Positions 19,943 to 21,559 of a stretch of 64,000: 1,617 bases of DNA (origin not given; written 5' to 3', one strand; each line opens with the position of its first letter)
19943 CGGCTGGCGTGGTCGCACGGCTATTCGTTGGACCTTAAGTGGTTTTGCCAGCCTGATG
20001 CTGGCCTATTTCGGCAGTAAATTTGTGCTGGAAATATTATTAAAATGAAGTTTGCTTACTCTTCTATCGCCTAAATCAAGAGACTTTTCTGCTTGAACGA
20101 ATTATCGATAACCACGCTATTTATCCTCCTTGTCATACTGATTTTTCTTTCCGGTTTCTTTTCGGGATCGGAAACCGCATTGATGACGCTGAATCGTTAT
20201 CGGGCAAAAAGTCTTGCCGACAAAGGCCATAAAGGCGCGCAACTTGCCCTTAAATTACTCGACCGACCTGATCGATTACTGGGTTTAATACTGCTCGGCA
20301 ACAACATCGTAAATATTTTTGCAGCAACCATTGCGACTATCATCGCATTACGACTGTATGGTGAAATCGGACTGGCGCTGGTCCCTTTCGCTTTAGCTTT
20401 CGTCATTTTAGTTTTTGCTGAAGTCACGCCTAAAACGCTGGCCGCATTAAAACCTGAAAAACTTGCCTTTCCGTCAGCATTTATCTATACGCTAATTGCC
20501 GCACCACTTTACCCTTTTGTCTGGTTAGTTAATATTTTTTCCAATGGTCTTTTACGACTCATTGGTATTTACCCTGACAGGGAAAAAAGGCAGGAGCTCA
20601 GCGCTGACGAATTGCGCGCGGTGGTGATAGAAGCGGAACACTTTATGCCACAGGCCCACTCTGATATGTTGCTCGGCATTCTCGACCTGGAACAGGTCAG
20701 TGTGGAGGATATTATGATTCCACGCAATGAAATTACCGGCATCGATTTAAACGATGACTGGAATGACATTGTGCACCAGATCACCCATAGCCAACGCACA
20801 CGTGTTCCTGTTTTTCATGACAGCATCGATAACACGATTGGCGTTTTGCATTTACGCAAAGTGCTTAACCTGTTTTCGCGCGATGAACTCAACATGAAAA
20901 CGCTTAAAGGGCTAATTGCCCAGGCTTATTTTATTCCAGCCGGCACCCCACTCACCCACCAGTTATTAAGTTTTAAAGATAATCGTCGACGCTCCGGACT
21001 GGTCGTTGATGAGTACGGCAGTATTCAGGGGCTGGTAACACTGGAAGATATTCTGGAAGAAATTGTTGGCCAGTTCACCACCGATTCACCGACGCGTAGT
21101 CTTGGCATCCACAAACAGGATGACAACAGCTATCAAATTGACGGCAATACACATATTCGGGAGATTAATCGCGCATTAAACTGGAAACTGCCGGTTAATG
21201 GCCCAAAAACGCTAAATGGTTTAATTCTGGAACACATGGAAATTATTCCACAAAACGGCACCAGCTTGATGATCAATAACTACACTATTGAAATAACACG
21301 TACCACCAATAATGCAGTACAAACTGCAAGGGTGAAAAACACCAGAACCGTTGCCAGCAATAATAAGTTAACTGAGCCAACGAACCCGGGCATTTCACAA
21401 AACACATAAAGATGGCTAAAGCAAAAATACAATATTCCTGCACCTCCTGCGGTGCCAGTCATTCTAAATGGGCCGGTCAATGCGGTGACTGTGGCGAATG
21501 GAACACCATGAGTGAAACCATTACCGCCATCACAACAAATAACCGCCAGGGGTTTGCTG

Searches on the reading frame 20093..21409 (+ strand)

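Call 71: search_protein_families(library=pfam, proteins=[window:20093-21409:+], max_evalue=0.00001)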
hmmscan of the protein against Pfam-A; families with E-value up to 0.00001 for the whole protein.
window:20093-21409:+ (438 aa): 3 families
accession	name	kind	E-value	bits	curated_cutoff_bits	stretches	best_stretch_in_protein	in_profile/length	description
PF01595.25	CNNM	-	1.6e-49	168.5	28.4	1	11-182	1-172/181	Cyclin M transmembrane N-terminal domain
PF03471.22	CorC_HlyC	-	7.9e-19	67.9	27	1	341-416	2-79/81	Transporter associated domain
PF00571.33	CBS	-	1.9e-10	41.4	24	0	279-325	10-56/57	CBS domain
